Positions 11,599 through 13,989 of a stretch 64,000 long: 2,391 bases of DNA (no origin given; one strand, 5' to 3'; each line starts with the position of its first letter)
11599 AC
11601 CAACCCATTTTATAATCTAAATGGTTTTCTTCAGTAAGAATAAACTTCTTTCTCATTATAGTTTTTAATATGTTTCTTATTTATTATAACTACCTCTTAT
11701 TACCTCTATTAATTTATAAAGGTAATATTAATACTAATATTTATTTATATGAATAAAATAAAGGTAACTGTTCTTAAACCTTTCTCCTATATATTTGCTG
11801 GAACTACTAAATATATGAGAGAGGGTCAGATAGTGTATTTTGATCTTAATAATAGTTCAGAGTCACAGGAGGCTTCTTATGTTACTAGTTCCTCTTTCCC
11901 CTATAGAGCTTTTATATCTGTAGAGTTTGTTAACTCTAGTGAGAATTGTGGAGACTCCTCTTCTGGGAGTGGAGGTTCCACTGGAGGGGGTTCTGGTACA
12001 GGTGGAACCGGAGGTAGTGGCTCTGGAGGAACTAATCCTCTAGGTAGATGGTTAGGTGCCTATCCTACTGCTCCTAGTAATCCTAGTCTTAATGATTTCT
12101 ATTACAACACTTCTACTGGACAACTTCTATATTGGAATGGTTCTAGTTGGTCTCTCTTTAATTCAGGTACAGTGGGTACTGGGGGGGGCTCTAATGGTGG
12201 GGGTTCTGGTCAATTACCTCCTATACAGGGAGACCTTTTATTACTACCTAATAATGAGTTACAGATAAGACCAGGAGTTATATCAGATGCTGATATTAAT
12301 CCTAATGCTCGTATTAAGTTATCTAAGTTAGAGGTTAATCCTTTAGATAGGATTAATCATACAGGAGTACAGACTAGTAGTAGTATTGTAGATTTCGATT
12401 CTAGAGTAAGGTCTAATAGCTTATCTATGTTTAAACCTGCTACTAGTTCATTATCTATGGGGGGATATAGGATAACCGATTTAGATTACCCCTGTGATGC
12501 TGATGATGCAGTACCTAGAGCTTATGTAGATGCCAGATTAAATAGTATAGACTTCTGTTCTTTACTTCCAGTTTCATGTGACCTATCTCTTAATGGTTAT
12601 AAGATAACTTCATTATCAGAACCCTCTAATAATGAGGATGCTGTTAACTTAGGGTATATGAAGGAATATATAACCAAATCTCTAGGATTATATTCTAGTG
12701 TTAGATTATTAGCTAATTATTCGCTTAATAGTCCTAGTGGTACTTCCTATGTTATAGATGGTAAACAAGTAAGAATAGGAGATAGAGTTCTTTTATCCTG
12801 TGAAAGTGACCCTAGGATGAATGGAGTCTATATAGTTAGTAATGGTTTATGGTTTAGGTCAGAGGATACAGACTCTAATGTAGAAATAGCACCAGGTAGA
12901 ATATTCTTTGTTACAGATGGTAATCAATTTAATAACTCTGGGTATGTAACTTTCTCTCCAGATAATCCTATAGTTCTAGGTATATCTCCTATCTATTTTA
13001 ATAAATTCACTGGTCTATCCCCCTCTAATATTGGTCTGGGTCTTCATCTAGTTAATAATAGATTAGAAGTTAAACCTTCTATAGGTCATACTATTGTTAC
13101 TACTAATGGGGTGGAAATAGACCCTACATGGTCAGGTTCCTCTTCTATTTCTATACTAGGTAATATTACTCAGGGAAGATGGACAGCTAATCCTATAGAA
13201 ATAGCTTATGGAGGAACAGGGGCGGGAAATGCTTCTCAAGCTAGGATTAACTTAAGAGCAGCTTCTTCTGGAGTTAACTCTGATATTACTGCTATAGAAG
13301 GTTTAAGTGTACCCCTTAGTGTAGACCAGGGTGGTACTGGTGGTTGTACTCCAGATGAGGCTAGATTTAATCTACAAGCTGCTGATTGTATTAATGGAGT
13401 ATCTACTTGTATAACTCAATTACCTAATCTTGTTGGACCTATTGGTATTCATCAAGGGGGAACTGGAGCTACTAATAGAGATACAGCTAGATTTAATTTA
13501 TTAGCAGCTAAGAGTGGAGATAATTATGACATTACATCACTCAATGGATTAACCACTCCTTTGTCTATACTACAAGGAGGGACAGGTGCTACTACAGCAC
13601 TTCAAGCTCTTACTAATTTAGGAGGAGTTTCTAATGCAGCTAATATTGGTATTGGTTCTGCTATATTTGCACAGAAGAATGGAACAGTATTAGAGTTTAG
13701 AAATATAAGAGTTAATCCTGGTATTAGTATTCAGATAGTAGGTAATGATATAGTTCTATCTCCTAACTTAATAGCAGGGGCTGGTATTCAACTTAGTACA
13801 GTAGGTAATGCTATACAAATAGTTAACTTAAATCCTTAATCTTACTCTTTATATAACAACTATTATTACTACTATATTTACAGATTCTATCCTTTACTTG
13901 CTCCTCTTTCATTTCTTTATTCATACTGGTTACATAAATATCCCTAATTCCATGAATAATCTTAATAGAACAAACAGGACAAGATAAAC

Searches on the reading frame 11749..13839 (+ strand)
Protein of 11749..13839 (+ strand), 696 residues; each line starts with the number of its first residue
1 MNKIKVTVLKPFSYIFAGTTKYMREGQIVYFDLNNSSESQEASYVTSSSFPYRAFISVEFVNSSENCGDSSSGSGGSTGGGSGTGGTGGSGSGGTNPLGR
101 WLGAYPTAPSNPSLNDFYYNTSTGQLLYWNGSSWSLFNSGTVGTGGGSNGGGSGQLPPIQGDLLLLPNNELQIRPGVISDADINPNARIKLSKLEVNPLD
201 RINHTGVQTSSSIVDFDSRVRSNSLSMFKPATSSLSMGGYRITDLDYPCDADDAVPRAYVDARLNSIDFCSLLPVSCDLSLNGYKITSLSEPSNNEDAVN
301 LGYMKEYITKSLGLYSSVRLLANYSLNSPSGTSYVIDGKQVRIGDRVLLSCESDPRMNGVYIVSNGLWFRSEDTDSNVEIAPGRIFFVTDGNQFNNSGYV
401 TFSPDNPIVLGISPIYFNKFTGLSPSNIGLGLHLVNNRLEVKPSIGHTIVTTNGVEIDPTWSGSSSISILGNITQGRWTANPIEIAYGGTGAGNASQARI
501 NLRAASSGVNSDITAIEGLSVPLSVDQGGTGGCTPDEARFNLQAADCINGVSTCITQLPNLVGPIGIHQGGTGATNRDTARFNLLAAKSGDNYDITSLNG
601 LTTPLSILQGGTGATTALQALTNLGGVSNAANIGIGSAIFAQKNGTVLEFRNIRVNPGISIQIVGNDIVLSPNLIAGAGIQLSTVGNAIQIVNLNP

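Call 17: search_protein_families(library=pfam, proteins=[window:11749-13839:+], max_evalue=0.001)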
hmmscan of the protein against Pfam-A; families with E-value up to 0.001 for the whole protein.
window:11749-13839:+ (696 aa): 0 families

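Call 18: search_protein_families(library=phrogs, proteins=[window:11749-13839:+], max_evalue=0.001)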
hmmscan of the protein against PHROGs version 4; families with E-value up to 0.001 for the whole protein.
window:11749-13839:+ (696 aa): 20 families
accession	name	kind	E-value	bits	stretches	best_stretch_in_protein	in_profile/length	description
phrog_2647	-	head and packaging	3.4e-37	129.3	2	278-466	78-269/336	head decoration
phrog_30390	-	unknown function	5.1e-34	118.8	3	326-498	539-723/766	-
phrog_11393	-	tail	1.1e-25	91.4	3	505-600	272-377/538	tail fiber protein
phrog_27782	-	unknown function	5.7e-17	62.6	1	251-434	116-284/644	-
phrog_34307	-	unknown function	8.5e-14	52.3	2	577-641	143-206/407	-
phrog_24595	-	head and packaging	5.8e-13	49.9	1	294-411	23-138/325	virion structural protein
phrog_11518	-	tail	7.7e-13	48.6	1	334-422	183-270/812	tail fiber protein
phrog_35687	-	unknown function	5.7e-12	45.7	2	497-542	268-313/653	-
phrog_17264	-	unknown function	4.1e-11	43.8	1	335-401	16-82/147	-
phrog_2824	-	head and packaging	1.8e-10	40.5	1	309-460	927-1079/1151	virion structural protein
phrog_35753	-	unknown function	2.7e-10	41.9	2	485-546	50-114/131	-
phrog_10305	-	tail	4e-10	40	2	493-549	457-512/1005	tail fiber protein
phrog_16867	-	unknown function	2.3e-09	37.4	1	318-429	78-186/631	-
phrog_20500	-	tail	5.8e-09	35.1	1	579-615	544-579/1365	tail protein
phrog_6578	-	tail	1.9e-08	33.6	0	603-628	356-381/1210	tail fiber protein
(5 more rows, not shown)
